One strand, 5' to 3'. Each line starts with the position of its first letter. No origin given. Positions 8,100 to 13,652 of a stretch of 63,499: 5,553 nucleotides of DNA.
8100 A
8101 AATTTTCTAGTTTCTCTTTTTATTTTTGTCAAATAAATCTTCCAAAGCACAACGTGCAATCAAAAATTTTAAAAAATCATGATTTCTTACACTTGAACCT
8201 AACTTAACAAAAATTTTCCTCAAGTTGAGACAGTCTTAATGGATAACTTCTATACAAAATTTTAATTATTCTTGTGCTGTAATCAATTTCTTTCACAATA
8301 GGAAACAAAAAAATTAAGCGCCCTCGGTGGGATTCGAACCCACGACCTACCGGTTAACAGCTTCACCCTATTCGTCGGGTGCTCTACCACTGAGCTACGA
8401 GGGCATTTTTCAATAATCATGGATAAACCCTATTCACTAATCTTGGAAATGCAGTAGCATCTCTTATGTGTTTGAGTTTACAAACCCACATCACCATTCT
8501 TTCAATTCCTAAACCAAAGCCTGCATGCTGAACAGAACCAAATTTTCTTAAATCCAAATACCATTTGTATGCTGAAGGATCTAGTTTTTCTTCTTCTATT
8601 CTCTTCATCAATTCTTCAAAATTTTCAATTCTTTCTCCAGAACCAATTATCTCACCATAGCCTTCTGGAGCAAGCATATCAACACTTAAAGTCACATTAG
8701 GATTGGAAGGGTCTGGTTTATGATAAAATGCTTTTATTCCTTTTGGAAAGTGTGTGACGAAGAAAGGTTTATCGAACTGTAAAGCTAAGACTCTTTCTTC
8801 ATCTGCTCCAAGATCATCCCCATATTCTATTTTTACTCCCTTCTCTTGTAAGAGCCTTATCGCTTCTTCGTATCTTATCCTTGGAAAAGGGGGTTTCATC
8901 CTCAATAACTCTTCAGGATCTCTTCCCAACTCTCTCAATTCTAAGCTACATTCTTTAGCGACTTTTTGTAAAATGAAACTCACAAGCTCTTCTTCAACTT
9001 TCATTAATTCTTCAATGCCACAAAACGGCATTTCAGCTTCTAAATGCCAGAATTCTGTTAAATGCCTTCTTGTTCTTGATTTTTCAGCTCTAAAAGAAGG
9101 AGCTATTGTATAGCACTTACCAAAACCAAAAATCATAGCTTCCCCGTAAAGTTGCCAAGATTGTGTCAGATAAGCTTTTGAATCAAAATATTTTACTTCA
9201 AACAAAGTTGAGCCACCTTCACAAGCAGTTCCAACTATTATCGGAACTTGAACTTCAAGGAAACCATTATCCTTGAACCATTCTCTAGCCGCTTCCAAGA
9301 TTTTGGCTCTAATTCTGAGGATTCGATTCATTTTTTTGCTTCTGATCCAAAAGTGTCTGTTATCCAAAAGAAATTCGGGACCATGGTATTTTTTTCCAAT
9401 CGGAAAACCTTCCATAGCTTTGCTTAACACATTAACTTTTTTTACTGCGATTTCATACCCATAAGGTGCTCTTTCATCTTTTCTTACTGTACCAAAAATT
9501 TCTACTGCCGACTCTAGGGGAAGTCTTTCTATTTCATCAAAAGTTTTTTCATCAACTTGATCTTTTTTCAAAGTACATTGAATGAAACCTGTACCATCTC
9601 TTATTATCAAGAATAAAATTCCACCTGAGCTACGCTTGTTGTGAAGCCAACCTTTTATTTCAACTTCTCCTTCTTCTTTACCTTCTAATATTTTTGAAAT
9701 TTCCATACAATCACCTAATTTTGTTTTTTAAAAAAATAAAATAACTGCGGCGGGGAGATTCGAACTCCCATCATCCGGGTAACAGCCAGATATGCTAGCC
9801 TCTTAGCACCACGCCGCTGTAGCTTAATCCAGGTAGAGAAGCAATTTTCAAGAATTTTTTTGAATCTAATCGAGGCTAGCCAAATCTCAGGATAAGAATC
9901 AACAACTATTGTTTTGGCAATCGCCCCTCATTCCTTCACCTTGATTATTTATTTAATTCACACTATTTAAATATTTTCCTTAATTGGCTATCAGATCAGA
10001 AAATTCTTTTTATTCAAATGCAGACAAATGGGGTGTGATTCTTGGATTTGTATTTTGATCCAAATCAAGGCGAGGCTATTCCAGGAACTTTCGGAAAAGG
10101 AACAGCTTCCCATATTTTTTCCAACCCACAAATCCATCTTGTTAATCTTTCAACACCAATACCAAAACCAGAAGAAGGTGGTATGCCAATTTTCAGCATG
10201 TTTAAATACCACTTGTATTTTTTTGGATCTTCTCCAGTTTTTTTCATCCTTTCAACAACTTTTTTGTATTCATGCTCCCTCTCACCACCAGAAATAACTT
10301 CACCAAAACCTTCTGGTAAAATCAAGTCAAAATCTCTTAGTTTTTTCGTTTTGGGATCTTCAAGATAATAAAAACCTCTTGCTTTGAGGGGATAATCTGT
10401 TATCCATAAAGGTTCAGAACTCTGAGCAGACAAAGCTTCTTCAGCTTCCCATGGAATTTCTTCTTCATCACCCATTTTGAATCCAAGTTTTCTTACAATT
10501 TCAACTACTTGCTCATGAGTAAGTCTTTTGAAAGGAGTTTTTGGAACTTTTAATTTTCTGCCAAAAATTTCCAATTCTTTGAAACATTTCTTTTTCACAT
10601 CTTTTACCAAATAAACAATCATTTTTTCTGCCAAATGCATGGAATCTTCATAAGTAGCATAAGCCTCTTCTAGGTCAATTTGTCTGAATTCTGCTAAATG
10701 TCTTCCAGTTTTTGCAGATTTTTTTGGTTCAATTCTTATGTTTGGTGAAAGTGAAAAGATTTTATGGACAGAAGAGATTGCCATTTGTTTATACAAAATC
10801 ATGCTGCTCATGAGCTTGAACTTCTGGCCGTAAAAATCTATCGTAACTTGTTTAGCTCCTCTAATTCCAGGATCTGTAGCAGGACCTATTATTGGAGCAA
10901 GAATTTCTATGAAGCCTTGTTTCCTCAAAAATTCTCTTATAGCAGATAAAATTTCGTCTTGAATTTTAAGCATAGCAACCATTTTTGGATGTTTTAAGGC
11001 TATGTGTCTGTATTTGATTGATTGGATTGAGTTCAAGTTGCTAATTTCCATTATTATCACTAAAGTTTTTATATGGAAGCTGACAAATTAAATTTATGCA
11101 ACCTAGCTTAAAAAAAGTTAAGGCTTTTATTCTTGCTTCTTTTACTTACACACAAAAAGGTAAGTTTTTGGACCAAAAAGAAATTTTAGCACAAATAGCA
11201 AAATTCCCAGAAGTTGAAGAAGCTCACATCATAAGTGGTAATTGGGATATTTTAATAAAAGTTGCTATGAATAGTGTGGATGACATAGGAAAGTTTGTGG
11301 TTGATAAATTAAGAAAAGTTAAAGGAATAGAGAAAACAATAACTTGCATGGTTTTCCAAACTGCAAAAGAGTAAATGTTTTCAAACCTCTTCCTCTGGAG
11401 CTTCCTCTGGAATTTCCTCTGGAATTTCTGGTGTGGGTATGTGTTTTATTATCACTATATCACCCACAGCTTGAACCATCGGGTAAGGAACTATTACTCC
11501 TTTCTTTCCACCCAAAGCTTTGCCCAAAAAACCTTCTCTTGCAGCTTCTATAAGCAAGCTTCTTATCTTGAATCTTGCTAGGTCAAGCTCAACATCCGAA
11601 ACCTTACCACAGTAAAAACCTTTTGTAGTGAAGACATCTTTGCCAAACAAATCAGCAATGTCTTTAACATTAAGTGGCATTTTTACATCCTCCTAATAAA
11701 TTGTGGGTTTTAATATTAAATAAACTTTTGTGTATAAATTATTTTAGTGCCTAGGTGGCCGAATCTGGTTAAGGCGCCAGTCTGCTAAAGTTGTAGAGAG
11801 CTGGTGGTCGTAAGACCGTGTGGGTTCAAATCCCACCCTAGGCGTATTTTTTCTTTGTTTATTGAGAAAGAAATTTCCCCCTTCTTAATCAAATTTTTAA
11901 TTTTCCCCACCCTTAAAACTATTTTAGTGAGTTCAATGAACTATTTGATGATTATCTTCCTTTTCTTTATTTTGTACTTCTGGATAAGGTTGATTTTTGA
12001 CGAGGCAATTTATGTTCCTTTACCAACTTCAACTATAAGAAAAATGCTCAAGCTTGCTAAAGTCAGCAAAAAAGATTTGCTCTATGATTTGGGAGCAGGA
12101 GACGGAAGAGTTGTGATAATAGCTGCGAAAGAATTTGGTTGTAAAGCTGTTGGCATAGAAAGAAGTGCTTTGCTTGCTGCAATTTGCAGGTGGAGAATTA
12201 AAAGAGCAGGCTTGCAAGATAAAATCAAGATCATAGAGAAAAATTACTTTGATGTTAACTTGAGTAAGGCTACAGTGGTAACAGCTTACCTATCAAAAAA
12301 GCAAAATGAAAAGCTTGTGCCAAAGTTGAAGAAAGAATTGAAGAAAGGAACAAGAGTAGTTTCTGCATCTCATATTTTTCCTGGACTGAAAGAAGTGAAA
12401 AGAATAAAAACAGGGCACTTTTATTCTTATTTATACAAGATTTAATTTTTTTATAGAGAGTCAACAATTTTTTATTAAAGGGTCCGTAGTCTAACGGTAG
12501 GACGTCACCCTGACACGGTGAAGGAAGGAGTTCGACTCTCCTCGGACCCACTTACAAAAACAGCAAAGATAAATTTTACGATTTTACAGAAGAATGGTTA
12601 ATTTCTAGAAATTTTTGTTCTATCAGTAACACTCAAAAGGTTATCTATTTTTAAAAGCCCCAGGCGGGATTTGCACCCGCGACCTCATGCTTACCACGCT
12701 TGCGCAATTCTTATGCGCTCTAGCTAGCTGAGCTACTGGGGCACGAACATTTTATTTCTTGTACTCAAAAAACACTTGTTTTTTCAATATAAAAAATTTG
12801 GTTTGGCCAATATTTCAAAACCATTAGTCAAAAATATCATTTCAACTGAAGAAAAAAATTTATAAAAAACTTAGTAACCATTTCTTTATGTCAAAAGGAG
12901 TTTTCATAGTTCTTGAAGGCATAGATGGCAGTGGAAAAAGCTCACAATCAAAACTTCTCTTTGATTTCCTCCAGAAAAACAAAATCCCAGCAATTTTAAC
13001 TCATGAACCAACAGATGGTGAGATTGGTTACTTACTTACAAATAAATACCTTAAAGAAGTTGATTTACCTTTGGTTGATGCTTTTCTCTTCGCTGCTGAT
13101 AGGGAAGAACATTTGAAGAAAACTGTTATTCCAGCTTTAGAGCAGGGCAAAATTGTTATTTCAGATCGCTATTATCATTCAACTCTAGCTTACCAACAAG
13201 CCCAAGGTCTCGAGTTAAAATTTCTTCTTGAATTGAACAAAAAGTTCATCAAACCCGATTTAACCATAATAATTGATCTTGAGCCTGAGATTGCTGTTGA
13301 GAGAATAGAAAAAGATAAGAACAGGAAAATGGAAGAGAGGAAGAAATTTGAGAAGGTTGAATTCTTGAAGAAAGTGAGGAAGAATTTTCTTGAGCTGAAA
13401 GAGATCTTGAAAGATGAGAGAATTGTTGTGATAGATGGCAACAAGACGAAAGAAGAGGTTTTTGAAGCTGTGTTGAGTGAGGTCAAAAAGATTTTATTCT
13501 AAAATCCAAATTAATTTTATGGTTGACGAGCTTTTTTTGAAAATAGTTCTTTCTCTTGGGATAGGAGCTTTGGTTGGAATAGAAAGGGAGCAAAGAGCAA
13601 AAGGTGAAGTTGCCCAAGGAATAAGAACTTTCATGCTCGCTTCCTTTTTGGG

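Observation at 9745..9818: A malformed second 'tRNA-Asn' (GUU anticodon on an Asp-like body) in the asnS leader: candidate tRNA-mimic regulator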

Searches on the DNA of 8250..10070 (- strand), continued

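Call 86: search_with_rna_model(model_id=R1, sources=[window, L001, L004, L012, L036, L037, L038, L040, L042, L044, L039, L003, L031, L033, L045, L052], max_evalue=0.01, make_alignment=true)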
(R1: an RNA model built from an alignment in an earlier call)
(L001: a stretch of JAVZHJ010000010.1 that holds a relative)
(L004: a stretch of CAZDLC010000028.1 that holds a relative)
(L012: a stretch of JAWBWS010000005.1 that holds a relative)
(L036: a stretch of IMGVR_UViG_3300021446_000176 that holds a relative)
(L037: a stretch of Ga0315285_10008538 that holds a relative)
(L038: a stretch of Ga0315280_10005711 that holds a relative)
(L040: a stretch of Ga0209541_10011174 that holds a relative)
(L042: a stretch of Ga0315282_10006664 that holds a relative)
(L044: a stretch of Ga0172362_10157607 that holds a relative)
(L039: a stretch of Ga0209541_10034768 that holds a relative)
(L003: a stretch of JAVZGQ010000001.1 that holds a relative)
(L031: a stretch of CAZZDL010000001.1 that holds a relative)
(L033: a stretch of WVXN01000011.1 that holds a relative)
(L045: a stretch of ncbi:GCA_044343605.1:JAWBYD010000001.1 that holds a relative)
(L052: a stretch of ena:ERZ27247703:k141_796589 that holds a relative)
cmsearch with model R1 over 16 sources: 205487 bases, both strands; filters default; matches with E-value up to 0.01: 44.
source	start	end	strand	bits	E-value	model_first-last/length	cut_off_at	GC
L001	3890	3964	+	98.9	2.9e-26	1-74/74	no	0.59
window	9745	9818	-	98.6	3.8e-26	1-74/74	no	0.59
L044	935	1009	+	96.3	1.8e-25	1-74/74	no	0.6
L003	3894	3966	+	95.6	2.8e-25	1-74/74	no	0.59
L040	12387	12460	-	94.6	5.4e-25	1-74/74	no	0.57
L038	13415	13487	-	94.1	7.6e-25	1-74/74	no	0.56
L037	3158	3229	-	90.4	9.4e-24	1-74/74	no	0.53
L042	12391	12462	-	90.3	9.9e-24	1-74/74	no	0.54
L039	2501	2574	-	88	5e-23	1-74/74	no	0.57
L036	1077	1148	+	49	1.4e-11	1-74/74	no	0.58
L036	5416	5487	+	47.9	3.1e-11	1-74/74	no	0.54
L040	10204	10277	-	44.9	2.3e-10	1-74/74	no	0.61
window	6248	6333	-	42.9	9.5e-10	1-74/74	no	0.55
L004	6580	6651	+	41.6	2.2e-09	1-74/74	no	0.65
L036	2691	2761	+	41.6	2.2e-09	1-74/74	no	0.44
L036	4053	4127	+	40.1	6.2e-09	1-74/74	no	0.57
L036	3434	3504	+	39.6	8.7e-09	1-74/74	no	0.63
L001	5289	5360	+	39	1.3e-08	1-74/74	no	0.62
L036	2424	2496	+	38.9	1.4e-08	1-74/74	no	0.62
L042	8721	8806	-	38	2.6e-08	1-74/74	no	0.56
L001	806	876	-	36.9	5.4e-08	1-74/74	no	0.56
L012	590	660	-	36.9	5.4e-08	1-74/74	no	0.56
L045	10781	10855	+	36.6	6.6e-08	1-74/74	no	0.59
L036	2944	3018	+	36.3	7.9e-08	1-74/74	no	0.53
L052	207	291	-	34.4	2.9e-07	1-74/74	no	0.48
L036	935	1005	+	33.4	5.7e-07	1-74/74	no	0.58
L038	7462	7532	-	33.3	6.1e-07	1-74/74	no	0.59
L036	1719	1792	+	32.8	8.4e-07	1-74/74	no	0.54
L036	2056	2143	+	32.6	9.6e-07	1-74/74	no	0.53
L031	7108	7180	-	31.6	2e-06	1-74/74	no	0.64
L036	1221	1293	+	30.9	3.2e-06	1-74/74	no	0.58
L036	2580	2650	+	28.9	1.2e-05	1-74/74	no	0.56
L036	1479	1552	+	28.4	1.7e-05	1-74/74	no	0.54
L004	276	358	-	27.8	2.6e-05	1-74/74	no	0.66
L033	5287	5360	+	25.7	0.00011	1-74/74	no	0.59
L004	5356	5430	+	24.7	0.00021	1-74/74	no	0.6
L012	5310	5369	+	24.2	0.00029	1-74/74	no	0.58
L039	73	129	+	23.7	0.00041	9-66/74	no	0.51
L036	1922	1985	+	23.1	0.00062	1-74/74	no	0.52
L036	3121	3196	+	22.9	0.00073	1-74/74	no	0.59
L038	8062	8158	-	19.8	0.0059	1-74/74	no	0.56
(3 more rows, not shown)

Alignment A5: 44 matches aligned to the model, 148 columns, each read 5' to 3' on its own strand. Consensus structure (alignment columns), stored with it:
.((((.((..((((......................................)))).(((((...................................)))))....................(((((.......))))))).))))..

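Call 97: search_with_rna_model(model_id=R1, sources=[L059, L060, L061], max_evalue=1)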
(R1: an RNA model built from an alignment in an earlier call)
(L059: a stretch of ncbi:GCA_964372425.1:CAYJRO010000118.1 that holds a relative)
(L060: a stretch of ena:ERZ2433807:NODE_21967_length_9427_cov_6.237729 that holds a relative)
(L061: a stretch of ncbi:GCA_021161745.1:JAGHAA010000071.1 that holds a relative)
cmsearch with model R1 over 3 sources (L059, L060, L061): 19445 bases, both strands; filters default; matches with E-value up to 1: 0.
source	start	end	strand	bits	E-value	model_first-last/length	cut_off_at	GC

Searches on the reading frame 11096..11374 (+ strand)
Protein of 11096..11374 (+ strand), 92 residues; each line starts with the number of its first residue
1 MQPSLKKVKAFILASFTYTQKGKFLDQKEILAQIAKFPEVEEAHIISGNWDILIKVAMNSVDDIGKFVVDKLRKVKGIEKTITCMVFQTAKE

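Call 8: search_protein_families(library=pfam, proteins=[window:11096-11374:+])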
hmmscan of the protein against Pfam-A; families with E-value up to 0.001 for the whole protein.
window:11096-11374:+ (92 aa): 1 family
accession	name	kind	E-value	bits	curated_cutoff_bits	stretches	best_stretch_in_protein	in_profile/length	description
PF01037.27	AsnC_trans_reg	-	8.2e-16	58.1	25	1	22-89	8-73/73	Lrp/AsnC ligand binding domain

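Call 9: search_protein_families(library=ncbifam, proteins=[window:11096-11374:+])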
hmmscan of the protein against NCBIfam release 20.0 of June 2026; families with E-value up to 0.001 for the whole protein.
window:11096-11374:+ (92 aa): 3 families
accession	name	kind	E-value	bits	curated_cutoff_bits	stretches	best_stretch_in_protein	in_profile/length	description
NF040947.1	trans_reg_LysM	equivalog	3.1e-09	36.7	180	1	8-89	60-135/136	HTH-type transcriptional regulator LysM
NF008384.0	PRK11179.1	equivalog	1.3e-08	34.8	227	1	26-89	82-145/153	transcriptional regulator AsnC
NF008370.0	PRK11169.1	equivalog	2.4e-05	24.1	233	1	30-91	93-154/164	leucine-responsive transcriptional regulator Lrp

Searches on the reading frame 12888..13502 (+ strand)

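Call 104: search_protein_families(library=pfam, proteins=[window:12888-13502:+], max_evalue=0.00001)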
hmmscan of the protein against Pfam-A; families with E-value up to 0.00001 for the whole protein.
window:12888-13502:+ (204 aa): 1 family
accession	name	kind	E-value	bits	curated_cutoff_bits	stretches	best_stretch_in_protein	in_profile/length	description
PF02223.23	Thymidylate_kin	-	4.2e-49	167.2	27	1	9-194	1-184/185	Thymidylate kinase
